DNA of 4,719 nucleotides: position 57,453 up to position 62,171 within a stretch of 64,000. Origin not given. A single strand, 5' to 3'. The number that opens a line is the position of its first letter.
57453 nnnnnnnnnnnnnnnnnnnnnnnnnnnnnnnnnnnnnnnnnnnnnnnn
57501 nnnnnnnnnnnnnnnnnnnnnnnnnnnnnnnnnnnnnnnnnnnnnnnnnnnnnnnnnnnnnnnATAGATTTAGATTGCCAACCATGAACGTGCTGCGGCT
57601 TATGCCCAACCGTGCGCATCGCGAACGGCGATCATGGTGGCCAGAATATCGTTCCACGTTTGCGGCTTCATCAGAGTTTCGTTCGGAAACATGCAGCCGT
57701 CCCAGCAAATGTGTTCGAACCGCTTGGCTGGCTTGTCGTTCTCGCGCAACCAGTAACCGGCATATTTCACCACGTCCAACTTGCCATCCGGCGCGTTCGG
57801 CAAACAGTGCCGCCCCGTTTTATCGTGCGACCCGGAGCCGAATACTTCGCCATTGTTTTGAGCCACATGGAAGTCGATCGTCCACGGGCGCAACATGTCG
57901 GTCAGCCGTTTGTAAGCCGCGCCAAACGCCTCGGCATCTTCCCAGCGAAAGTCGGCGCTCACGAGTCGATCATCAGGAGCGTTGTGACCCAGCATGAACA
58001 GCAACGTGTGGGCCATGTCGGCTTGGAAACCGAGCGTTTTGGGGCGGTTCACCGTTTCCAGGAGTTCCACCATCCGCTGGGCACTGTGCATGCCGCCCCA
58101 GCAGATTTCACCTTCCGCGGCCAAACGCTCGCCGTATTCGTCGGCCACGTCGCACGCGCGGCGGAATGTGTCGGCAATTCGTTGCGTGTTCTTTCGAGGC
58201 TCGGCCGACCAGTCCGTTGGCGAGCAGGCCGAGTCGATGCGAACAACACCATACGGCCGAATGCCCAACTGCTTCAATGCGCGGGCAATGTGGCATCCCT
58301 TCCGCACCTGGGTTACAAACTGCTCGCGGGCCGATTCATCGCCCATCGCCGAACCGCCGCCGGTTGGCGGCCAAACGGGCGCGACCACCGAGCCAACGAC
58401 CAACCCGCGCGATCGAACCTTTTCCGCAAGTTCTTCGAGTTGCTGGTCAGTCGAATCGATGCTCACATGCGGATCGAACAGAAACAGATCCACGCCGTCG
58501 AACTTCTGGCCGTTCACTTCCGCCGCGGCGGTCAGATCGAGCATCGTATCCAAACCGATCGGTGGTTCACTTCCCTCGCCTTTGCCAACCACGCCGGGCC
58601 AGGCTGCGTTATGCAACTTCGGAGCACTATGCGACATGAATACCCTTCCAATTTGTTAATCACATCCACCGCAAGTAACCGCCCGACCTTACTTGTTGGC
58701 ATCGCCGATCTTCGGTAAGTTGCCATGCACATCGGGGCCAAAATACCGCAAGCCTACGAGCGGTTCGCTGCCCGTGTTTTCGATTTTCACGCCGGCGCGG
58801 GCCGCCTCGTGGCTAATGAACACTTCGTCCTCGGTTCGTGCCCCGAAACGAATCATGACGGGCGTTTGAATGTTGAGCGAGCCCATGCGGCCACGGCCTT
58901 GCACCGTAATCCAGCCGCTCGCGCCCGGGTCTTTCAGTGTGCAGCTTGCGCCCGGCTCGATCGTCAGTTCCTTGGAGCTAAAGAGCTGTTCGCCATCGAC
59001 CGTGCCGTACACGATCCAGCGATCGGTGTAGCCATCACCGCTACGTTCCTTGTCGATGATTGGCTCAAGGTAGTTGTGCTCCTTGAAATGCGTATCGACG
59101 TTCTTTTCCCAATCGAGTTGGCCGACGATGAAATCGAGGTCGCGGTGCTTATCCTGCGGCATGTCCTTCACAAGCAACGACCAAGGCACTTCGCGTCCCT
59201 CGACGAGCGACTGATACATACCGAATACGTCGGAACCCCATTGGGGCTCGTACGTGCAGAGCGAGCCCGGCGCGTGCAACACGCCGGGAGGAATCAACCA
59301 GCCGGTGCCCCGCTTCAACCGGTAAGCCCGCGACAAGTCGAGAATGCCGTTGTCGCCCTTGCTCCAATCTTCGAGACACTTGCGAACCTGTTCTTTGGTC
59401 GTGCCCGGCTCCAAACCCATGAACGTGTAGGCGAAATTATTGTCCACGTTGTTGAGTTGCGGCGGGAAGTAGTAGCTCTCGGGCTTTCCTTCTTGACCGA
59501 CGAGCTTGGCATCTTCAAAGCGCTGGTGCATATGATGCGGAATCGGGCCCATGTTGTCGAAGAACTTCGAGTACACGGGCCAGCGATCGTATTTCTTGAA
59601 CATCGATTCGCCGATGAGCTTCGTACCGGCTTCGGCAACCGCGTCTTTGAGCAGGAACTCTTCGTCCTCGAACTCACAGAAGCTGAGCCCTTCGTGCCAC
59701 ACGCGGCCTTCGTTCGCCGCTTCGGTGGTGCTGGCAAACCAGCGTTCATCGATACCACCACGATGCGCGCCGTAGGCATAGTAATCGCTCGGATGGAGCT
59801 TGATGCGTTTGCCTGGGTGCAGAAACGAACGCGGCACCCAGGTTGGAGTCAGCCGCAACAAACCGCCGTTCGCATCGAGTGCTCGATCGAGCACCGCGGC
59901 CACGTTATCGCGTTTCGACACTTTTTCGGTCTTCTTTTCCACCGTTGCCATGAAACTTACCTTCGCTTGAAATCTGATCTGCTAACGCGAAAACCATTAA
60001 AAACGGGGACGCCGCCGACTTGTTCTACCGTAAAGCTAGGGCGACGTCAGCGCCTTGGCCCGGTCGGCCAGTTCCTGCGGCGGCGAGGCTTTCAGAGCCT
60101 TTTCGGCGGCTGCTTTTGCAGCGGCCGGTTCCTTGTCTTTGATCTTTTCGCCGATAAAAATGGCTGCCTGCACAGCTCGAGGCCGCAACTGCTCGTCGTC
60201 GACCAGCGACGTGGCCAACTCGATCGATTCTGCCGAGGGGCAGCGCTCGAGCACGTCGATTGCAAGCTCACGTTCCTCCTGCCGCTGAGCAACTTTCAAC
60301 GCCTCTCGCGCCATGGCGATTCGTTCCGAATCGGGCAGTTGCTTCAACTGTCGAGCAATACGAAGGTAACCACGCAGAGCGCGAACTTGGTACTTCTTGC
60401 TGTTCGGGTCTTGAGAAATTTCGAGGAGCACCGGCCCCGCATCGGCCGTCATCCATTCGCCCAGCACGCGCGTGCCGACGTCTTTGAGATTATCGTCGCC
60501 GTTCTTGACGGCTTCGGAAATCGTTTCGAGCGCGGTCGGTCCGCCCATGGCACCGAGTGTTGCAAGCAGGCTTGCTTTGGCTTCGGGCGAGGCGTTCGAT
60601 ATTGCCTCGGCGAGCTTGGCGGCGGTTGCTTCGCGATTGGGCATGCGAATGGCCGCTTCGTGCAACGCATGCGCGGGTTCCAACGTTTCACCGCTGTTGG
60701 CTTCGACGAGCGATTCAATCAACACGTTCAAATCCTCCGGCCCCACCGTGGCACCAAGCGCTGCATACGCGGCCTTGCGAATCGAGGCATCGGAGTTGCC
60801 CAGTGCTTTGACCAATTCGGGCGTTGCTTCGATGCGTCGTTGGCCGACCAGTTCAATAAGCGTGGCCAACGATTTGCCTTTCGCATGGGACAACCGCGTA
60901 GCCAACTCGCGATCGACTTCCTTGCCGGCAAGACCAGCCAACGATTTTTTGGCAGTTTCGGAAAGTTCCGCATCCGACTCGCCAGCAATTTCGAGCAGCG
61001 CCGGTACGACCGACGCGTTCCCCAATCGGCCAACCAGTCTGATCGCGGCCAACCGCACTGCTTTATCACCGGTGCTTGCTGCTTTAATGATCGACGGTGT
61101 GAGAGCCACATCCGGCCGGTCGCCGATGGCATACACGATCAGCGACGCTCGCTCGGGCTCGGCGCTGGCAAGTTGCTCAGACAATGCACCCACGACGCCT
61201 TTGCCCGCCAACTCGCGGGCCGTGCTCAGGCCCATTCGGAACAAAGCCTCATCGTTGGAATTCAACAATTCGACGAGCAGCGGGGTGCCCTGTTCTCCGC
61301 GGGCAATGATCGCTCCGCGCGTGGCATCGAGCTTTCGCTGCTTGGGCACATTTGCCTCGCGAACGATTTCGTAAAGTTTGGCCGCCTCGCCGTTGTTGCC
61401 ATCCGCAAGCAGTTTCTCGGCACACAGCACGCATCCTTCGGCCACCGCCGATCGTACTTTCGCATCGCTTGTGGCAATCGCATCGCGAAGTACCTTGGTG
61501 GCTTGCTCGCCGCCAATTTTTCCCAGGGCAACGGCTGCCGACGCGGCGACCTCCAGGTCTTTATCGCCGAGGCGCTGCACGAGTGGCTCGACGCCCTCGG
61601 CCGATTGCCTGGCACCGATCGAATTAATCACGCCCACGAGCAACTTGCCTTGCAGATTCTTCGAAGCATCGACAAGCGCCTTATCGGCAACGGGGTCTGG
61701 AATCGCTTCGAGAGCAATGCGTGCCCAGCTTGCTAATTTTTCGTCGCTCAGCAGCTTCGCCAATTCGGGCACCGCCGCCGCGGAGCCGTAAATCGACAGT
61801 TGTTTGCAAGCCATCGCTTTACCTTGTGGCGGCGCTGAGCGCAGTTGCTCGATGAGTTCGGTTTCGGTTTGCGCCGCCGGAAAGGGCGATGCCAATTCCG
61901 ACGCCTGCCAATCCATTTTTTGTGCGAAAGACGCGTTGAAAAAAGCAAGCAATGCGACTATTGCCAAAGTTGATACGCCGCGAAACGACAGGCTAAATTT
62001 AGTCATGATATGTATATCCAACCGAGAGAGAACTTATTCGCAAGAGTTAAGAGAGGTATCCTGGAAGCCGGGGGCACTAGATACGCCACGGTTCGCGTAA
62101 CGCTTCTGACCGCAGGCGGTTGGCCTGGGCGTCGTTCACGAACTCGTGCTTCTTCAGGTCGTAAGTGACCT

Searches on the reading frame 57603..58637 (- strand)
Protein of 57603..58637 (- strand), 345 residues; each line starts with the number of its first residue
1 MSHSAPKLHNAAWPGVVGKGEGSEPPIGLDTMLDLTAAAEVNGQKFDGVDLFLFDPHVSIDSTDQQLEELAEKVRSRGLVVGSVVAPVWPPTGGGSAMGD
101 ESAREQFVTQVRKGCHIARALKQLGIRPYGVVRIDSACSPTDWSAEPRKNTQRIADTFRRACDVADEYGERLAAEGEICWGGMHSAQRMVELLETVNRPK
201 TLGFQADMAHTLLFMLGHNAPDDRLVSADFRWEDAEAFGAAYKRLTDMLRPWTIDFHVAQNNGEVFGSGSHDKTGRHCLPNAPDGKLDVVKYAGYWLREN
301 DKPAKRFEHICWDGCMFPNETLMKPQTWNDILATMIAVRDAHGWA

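Call 65: search_protein_families(library=pfam, proteins=[window:57603-58637:-], max_evalue=0.001)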
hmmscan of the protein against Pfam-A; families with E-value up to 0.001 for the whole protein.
window:57603-58637:- (345 aa): 1 family
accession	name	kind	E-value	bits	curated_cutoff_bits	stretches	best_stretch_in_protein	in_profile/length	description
PF01261.30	AP_endonuc_2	-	3.9e-14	53.4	31.1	1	46-214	9-165/249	Xylose isomerase-like TIM barrel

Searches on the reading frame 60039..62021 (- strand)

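Call 65: search_protein_families(library=pfam, proteins=[window:60039-62021:-], max_evalue=0.001)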
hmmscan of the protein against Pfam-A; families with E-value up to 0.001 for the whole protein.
window:60039-62021:- (661 aa): 5 families
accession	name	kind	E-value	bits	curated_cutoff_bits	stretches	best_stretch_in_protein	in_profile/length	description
PF13646.12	HEAT_2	-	8.2e-38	129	27.7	5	131-195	20-85/88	HEAT repeats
PF02985.28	HEAT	-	5.9e-07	29.6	23.5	0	145-169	3-27/31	HEAT repeat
PF00514.29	Arm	-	2.4e-06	27.8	20.6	0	141-168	11-38/41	Armadillo/beta-catenin-like repeat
PF13513.12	HEAT_EZ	-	1.8e-05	25.6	27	0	142-169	28-55/55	HEAT-like repeat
PF03130.22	HEAT_PBS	-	8.9e-05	23.1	20.9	0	158-182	1-25/27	PBS lyase HEAT-like repeat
